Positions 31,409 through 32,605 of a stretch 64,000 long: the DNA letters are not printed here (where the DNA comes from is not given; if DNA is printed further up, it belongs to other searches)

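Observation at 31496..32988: Strongly promoted SPFH/band-7 lipoprotein with a small membrane partner (TTG start)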

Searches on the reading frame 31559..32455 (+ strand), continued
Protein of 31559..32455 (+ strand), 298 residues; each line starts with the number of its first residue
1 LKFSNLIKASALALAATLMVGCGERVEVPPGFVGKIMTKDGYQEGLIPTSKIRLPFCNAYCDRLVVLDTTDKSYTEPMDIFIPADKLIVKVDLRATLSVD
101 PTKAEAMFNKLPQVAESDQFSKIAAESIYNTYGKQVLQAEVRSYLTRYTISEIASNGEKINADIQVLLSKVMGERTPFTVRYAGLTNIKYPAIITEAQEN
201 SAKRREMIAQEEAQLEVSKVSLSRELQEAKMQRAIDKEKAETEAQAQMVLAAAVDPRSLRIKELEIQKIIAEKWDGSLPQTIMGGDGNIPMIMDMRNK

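Call 27: find_homologous_proteins(query=window:31559-32452:+, max_evalue=0.00001)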
Query window:31559-32452:+ (298 aa): 707 proteins with E <= 0.00001 among 3823 candidates; the best 120 are listed.
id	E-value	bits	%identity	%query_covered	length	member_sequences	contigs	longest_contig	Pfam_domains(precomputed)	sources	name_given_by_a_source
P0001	5.3e-179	611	95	100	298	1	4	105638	PF01145.32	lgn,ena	-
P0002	3.7e-175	599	93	100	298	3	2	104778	PF01145.32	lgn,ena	-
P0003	1.1e-172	591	92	100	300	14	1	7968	PF01145.32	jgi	jgi:hypothetical protein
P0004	1.0e-171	587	91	100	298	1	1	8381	PF01145.32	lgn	-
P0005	2.1e-171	587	91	100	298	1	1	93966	PF01145.32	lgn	-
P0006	8.8e-168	575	90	100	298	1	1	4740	PF01145.32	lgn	-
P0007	2.2e-164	563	87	100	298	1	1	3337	PF01145.32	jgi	jgi:hypothetical protein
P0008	2.9e-163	560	87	100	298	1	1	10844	PF01145.32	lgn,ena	-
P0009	1.6e-162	557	86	100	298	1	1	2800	PF01145.32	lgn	-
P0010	1.0e-161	555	88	99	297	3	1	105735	PF01145.32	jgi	jgi:hypothetical protein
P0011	1.5e-161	554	88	99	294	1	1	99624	PF01145.32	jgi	jgi:hypothetical protein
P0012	3.5e-161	553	85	99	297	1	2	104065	PF01145.32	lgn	-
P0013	8.9e-161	552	86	100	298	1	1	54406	PF01145.32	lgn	-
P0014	4.0e-160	550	85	100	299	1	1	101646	PF01145.32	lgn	-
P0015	7.3e-158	542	85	100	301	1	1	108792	PF01145.32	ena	-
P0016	1.7e-157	541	85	100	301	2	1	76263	PF01145.32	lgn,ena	-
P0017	3.4e-157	540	81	100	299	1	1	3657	PF01145.32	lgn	-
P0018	8.3e-157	539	84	100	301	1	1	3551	PF01145.32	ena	-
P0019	2.4e-155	534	83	100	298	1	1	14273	PF01145.32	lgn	-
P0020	9.6e-155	532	84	100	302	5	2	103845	PF01145.32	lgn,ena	-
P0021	2.6e-154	530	82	100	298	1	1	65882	PF01145.32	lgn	-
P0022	5.2e-154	529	84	99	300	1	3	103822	PF01145.32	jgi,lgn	jgi:hypothetical protein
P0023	6.1e-153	526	82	100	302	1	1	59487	PF01145.32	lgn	-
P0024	6.6e-153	526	82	100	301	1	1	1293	PF01145.32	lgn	-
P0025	1.1e-152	525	82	99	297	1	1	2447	PF01145.32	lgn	-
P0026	1.3e-151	522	81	100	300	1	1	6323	PF01145.32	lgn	-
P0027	2.9e-151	520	81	99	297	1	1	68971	PF01145.32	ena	-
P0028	8.6e-151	519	80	99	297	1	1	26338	PF01145.32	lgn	-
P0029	2.1e-150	518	80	99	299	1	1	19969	PF01145.32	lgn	-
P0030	5.3e-150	516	81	100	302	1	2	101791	PF01145.32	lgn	-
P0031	5.9e-150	516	81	100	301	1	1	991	PF01145.32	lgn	-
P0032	6.2e-150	516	81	99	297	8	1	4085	PF01145.32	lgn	-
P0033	1.0e-149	515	80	99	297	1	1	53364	PF01145.32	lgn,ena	-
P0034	5.4e-149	513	81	100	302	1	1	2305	PF01145.32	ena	-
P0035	5.9e-149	513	80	100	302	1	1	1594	PF01145.32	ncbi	ncbi:hypothetical protein D3C75_682020 [compost metagenome]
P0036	8.1e-149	512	80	100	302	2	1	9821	PF01145.32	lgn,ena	-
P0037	3.1e-148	511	79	100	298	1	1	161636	PF01145.32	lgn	-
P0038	4.1e-148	510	79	99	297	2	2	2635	PF01145.32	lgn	-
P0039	5.8e-148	510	81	99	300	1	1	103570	PF01145.32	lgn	-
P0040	1.4e-147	508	80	100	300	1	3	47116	PF01145.32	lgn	-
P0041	1.8e-147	508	80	100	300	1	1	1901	PF01145.32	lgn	-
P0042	6.2e-147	506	80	99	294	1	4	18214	PF01145.32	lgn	-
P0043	8.7e-147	506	79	100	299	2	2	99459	PF01145.32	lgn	-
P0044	1.4e-146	505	79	99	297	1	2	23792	PF01145.32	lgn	-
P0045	5.6e-146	503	79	100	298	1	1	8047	PF01145.32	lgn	-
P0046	7.1e-146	503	78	100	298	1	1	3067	PF01145.32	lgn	-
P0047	7.2e-146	503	79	99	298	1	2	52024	PF01145.32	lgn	-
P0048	1.7e-145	502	77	99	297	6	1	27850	PF01145.32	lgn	-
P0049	2.3e-145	501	79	99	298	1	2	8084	PF01145.32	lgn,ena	-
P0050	3.1e-145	501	78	100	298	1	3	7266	PF01145.32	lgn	-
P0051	6.1e-145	500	79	99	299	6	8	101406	PF01145.32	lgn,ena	-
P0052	1.6e-143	495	78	99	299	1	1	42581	PF01145.32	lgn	-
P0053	8.9e-143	493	79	99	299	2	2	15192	PF01145.32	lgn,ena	-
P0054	2.9e-142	491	77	100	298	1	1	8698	PF01145.32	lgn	-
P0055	3.5e-142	491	77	100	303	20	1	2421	PF01145.32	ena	-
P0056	5.7e-142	490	77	100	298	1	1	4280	PF01145.32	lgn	-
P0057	9.1e-142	489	77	100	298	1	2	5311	PF01145.32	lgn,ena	-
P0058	1.7e-141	488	78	99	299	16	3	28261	PF01145.32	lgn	-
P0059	7.6e-141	486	77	100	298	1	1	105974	PF01145.32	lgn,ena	-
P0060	1.3e-140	486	76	99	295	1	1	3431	PF01145.32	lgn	-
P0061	2.5e-140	485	77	100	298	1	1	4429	PF01145.32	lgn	-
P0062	9.7e-140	483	76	99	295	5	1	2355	PF01145.32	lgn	-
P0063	1.2e-139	482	76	99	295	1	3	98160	PF01145.32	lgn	-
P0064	1.7e-139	482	76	99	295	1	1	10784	PF01145.32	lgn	-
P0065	3.0e-139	481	76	99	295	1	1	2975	PF01145.32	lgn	-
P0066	4.6e-139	480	74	99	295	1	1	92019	PF01145.32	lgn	-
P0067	2.3e-138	478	75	100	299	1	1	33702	PF01145.32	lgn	-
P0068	2.4e-138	478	78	97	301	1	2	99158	PF01145.32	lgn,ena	-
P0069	2.5e-138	478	76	99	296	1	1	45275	PF01145.32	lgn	-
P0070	5.4e-138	477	75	99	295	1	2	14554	PF01145.32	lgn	-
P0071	6.4e-138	477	75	99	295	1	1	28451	PF01145.32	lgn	-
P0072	4.4e-137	474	74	100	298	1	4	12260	PF01145.32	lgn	-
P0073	1.3e-136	472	72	99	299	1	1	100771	PF01145.32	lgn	-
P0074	2.0e-136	472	74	99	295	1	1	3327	PF01145.32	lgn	-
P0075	4.8e-136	471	74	99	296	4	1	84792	PF01145.32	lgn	-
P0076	7.6e-135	467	73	99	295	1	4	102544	PF01145.32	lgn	-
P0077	1.1e-134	466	72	99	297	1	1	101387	PF01145.32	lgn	-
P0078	5.2e-134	464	73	99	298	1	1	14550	PF01145.32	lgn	-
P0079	2.1e-133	462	70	99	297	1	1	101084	PF01145.32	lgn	-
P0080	1.5e-130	453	72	99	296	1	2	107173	PF01145.32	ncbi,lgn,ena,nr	ncbi:band 7 protein [Pseudomonas phage vB_PpS_SYP]|nr:band 7 protein [Pseudomonas phage vB_PpS_SYP]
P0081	5.8e-130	451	71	100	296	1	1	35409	PF01145.32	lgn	-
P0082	6.7e-130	450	72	99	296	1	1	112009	PF01145.32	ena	-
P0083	6.9e-130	450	71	99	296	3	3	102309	PF01145.32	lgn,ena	-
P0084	9.2e-130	450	72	98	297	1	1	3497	PF01145.32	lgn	-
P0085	3.1e-129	448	71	93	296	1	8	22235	PF01145.32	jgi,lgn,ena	jgi:hypothetical protein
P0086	5.7e-129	447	71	99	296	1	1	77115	PF01145.32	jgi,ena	-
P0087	5.9e-129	447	70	99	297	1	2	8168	PF01145.32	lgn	-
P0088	1.7e-128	446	72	97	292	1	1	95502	PF01145.32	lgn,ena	-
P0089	2.0e-128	446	71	99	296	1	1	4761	PF01145.32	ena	-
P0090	5.5e-128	444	71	97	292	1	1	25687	PF01145.32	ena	-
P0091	6.8e-128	444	71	99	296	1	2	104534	PF01145.32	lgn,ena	-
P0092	3.6e-127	442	71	93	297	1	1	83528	PF01145.32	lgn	-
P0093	5.4e-127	441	74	93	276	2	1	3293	PF01145.32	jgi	jgi:hypothetical protein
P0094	9.9e-127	440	70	100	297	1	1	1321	PF01145.32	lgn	-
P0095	1.3e-125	436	70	97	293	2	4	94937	PF01145.32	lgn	-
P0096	5.4e-125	434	69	99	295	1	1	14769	PF01145.32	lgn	-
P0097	2.4e-124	432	71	92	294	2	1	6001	PF01145.32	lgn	-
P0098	1.0e-123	430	69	96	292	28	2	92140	PF01145.32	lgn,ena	-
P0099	3.7e-123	428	68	98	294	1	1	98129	PF01145.32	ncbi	-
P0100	7.4e-122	424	69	99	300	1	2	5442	PF01145.32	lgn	-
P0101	1.8e-121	423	66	100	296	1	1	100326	PF01145.32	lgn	-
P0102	3.0e-121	422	68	99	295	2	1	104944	PF01145.32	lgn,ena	-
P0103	3.5e-121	422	67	99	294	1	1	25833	PF01145.32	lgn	-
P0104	1.2e-120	420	66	98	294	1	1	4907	PF01145.32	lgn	-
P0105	7.4e-120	418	67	93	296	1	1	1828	PF01145.32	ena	-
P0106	1.4e-118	413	65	93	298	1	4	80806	PF01145.32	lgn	-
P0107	1.2e-115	404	65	99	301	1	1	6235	PF01145.32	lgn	-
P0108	1.7e-114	400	63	98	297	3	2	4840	PF01145.32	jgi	jgi:hypothetical protein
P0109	1.1e-110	387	61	99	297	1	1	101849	PF01145.32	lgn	-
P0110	2.3e-110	386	64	95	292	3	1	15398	PF01145.32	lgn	-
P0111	6.0e-109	382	63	98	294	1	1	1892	PF01145.32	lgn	-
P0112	7.0e-109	382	62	98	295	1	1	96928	PF01145.32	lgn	-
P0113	8.6e-109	381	63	98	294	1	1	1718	PF01145.32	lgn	-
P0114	2.8e-108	380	63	98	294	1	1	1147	PF01145.32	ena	-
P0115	7.4e-108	378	62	96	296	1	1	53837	PF01145.32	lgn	-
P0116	8.9e-108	378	60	99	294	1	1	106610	PF01145.32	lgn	-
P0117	2.0e-107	377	59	96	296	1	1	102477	PF01145.32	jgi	jgi:hypothetical protein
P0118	6.9e-107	375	63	91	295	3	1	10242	PF01145.32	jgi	-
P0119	8.4e-107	375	61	98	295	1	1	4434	PF01145.32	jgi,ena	jgi:regulator of protease activity HflC (stomatin/prohibitin superfamily)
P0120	4.5e-106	372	59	99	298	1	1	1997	PF01145.32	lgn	-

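Call 30: search_solved_structures(query=A1, max_evalue=0.01, show_alignments=2)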
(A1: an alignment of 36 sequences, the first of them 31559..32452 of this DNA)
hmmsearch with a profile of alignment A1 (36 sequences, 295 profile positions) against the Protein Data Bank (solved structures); distinct sequences matched with E-value up to 0.01: 1.
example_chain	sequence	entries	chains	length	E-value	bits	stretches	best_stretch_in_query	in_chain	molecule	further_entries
3bk6_A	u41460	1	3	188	0.0088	18.1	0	125-216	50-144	PH stomatin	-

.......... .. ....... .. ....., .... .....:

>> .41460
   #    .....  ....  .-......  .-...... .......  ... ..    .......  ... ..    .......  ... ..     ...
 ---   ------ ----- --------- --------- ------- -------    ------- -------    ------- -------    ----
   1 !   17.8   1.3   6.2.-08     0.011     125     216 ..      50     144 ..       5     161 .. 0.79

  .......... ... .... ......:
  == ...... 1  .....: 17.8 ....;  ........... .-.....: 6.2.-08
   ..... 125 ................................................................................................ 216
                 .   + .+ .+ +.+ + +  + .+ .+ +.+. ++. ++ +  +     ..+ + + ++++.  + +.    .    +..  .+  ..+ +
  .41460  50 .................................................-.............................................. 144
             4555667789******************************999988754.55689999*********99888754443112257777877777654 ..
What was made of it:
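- Tried and rejected: Profile search of the SPFH alignment against PDB sequences: only PH stomatin at E=0.009 (call 30).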

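Call 34: find_related_loci(query=A2, collection=viral_contigs, flank=3000)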
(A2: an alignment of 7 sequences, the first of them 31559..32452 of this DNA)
Query A2 (298 aa) in viral_contigs; peptide patterns used: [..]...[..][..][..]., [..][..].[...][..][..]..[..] (x = any residue, [..] = any of these).
149 stretches matched a pattern; 42 encode a relative of the query (tblastn E <= 1e-3); 39 distinct loci.
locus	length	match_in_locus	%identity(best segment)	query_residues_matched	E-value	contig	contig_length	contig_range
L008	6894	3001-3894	95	1-298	0e+0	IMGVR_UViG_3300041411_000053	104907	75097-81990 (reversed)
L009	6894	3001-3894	86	1-298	3e-176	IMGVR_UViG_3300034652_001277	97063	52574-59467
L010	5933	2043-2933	84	1-296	6e-160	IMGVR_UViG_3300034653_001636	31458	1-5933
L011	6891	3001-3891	84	1-296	1e-159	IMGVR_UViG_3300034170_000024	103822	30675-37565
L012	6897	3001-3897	84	1-297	3e-153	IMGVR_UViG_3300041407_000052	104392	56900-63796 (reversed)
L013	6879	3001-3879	88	3-296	4e-174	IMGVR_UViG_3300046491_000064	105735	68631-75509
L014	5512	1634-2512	71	2-296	6e-136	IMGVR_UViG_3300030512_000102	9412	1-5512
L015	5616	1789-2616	71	19-296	1e-134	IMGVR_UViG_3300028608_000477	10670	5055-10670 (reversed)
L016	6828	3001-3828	71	19-296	1e-134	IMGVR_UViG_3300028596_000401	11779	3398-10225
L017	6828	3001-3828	71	19-296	1e-134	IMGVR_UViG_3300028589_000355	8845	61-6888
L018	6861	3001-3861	58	1-292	1e-110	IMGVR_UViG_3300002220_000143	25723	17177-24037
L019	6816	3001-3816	59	19-292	2e-109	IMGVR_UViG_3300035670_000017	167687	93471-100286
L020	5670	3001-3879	55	3-295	5e-109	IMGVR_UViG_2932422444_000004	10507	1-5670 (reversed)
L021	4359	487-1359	55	5-295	3e-107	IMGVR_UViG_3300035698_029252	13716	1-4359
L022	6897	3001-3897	53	1-297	1e-106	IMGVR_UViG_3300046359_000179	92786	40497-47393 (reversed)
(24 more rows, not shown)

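Call 37: predict_structure(alignment_id=A1)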
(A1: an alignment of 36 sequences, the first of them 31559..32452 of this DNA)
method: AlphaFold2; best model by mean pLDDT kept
length: 298 residues; sequences in the alignment: 36
mean_pLDDT: 74.3   pTM: 0.48
mean pLDDT of the five models: 74.3, 73.6, 72.8, 70.9, 65.3
residues with pLDDT >= 90: 19; 70-90: 183; 50-70: 65; < 50: 31
segments of 3 or more residues with pLDDT < 50: 15-21, 277-298
pLDDT, mean of each block of 10 residues (from residue 1): 58 49 57 71 65 58 76 88 88 87 75 74 82 88 89 87 91 85 86 80 84 82 87 87 77 66 72 53 40 42
secondary structure, 60 per line:
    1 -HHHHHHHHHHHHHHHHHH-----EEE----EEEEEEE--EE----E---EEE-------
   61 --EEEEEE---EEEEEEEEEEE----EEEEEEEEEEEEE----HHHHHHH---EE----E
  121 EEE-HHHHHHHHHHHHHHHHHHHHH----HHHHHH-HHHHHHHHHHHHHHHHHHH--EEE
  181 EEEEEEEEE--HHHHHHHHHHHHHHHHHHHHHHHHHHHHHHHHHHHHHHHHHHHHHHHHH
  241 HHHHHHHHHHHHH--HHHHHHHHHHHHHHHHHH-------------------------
elements in order: H2-19 E25-27 E32-38 E51-53 E63-68 E72-82 E87-99 H104-110 E120-123 H125-145 H150-155 H157-175 E178-189 H192-253 H256-273
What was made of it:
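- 31559..32455 (+): SPFH/Band 7 lipoprotein, 298 aa, TTG start. Layout: signal peptide and lipobox LMVGC (Cys22, codon 31622-31624), SPFH domain, coiled-coil helices at 192-253 and 256-273, and a conserved C-terminal tail W274-x-G276-x-x-P279-x-T281. AlphaFold2 pLDDT 74 (call 37).
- On SPFH / Band 7 superfamily (Pfam PF01145): AlphaFold2 model (call 37).
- Checked: AlphaFold2 predicts a long helix at 192-253 and a second at 256-273 (call 37).
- The model has SPFH strands and helices plus a 60-residue helix (call 37).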

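Call 41: fold_search(model_id=the predicted structure, library=pdb)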
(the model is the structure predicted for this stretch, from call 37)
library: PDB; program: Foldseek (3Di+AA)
matches with E <= 10: 247; with E <= 0.001: 51
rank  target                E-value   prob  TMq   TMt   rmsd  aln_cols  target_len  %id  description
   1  8rrh_A                2.2e-11  1.00  0.52  0.56  15.8       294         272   16  The human prohibitin complex (released 2024-12-18)
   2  8rrh_B                7.7e-11  1.00  0.47  0.47  18.6       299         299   14  The human prohibitin complex (released 2024-12-18)
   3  9o9z_A                7.0e-10  1.00  0.47  0.57  12.3       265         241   17  The human PHB1/2 complex (closed) (released 2025-10-22)
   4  9z7u_B                4.5e-09  1.00  0.44  0.47  19.2       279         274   17  Human Stomatin - C8 Symmetry (released 2026-02-25)
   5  9o9z_a                5.0e-09  1.00  0.47  0.53  12.5       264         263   15  The human PHB1/2 complex (closed) (released 2025-10-22)
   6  7vhq_E                5.0e-09  1.00  0.51  0.56   9.3       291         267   15  Structural insights into the membrane microdomain organization by SPFH family proteins (released 2022-01-19)
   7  9z7u_C                5.6e-09  1.00  0.40  0.43  19.2       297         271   15  Human Stomatin - C8 Symmetry (released 2026-02-25)
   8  9cz2_XA               6.3e-09  1.00  0.51  0.54   9.8       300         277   15  Cryo-EM structure of a nautilus-like HflK/C assembly in complex with FtsH AAA protease (released 2024-11-13)
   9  9oh9_A                1.7e-08  1.00  0.43  0.49  18.5       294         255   16  Human Stomatin Complex in Native Membrane Vesicles (released 2025-08-13)
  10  9paw_XC               2.1e-08  1.00  0.54  0.61  10.1       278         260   16  Cryo-EM structure of the engineered HflK/C variant stabilized in the closed conformation via disulfide bond crosslink (released 2026-03-04)
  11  8z5g_A                4.5e-08  1.00  0.43  0.46  14.3       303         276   17  Cryo-EM structure of E.coli SPFH-NfeD family protein complex QmcA-YbbJ (released 2024-08-21)
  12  9paw_XX               4.5e-08  1.00  0.38  0.40  11.7       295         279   16  Cryo-EM structure of the engineered HflK/C variant stabilized in the closed conformation via disulfide bond crosslink (released 2026-03-04)
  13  7vhq_G                4.8e-08  1.00  0.43  0.43  11.5       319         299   15  Structural insights into the membrane microdomain organization by SPFH family proteins (released 2022-01-19)
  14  7wi3_C                5.1e-08  1.00  0.42  0.43  13.6       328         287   15  Cryo-EM structure of E.Coli FtsH-HflkC AAA protease complex (released 2022-06-01)
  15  9oh9_B                6.1e-08  1.00  0.43  0.48  18.6       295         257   17  Human Stomatin Complex in Native Membrane Vesicles (released 2025-08-13)
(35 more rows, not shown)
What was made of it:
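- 31559..32455 (+): Foldseek gives E=2e-11 to 1e-7 against full-length prohibitin, stomatin, HflK/C, QmcA and erlin chains (call 41).
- On SPFH / Band 7 superfamily (Pfam PF01145): Foldseek probability is 1.00 and E=2e-11 to 1e-7 against prohibitin, stomatin, HflK/C, QmcA and erlin chains, aligned over about 260-330 columns (call 41).
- The top 35 Foldseek hits are nearly all full-length subunits of solved SPFH or vault cages, aligned over about 260-330 columns (call 41).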

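Call 47: find_related_loci(query=A2, collection=genome_contigs, flank=6000)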
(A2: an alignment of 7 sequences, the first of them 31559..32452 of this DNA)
Query A2 (298 aa) in genome_contigs; peptide patterns used: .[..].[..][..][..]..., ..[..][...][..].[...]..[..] (x = any residue, [..] = any of these).
224 stretches matched a pattern; 56 encode a relative of the query (tblastn E <= 1e-3); 55 distinct loci.
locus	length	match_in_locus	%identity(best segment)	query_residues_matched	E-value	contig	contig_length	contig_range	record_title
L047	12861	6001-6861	57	5-292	5e-107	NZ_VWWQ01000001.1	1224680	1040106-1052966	Comamonas sp. Tr-654 NODE_1_length_1224680_cov_72.730696, whole genome shotgun sequence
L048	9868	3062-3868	59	22-292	1e-105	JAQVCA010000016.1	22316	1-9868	MAG: Comamonas sp. isolate STD2_78 NODE_8383_length_22316_cov_37.733291_Sandtown_D2, whole genome shotgun sequence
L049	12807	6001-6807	61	22-292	7e-105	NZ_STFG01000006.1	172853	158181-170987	Lampropedia puyangensis strain 2-bin Scaffold6, whole genome shotgun sequence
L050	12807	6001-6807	58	22-292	4e-104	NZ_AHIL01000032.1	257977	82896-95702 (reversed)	Comamonas testosteroni ATCC 11996 contig34, whole genome shotgun sequence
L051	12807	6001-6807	59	22-292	9e-104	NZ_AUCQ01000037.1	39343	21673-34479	Comamonas composti DSM 21721 G486DRAFT_scaffold00028.28_C, whole genome shotgun sequence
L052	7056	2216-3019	59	23-292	2e-103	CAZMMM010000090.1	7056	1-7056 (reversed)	MAG TPA_asm: uncultured Comamonas sp. isolate SRP192927_co2_216 genome assembly, contig: NODE_23297_length_7056_cov_3.62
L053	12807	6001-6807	58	22-292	8e-103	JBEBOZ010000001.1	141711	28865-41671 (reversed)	MAG: Comamonas sp. isolate T1.bin.160 NODE_317_length_141711_cov_12.679844, whole genome shotgun sequence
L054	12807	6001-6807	58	22-292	1e-102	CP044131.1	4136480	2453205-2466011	Comamonas testosteroni strain NFYY023 chromosome, complete genome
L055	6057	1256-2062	58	22-292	1e-102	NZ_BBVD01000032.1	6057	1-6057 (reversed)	Comamonas thiooxydans strain DSM 17888, whole genome shotgun sequence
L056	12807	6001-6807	58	22-292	3e-102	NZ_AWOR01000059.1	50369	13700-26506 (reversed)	Comamonas testosteroni strain JL40 contig31, whole genome shotgun sequence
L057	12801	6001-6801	58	24-292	5e-101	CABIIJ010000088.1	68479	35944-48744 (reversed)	uncultured Comamonas sp. isolate ISORED-1 genome assembly, contig: ISORED1_85, whole genome shotgun sequence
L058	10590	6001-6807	57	21-292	2e-98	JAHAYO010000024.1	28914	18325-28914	MAG: Thiopseudomonas sp. isolate MB2.015 k101_1309138, whole genome shotgun sequence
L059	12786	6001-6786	60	23-284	5e-105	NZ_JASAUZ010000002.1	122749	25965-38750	Comamonas halotolerans strain NoAH 10, whole genome shotgun sequence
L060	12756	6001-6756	50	14-266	3e-81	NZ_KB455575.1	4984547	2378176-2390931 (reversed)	Methylotuvimicrobium buryatense 5G METBUDRAFT_scaffold1.2, whole genome shotgun sequence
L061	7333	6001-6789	41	1-266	1e-61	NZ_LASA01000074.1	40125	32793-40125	Endozoicomonas arenosclerae strain ab112 bacteriosponge_c29, whole genome shotgun sequence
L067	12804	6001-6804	36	2-272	4e-56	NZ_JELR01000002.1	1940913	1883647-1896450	Microbulbifer sp. HZ11 S2, whole genome shotgun sequence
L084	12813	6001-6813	36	10-278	8e-44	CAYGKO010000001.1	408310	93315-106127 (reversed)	MAG TPA_asm: uncultured Candidatus Saccharibacteria bacterium isolate ERP117304_co1_170 genome assembly, contig: NODE_14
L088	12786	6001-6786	34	11-263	6e-42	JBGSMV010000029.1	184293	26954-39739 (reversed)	MAG: Bdellovibrionota bacterium isolate JTS-AC239 k141_2826799, whole genome shotgun sequence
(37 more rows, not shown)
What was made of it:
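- The pair is found throughout Microbulbifer (call 47).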
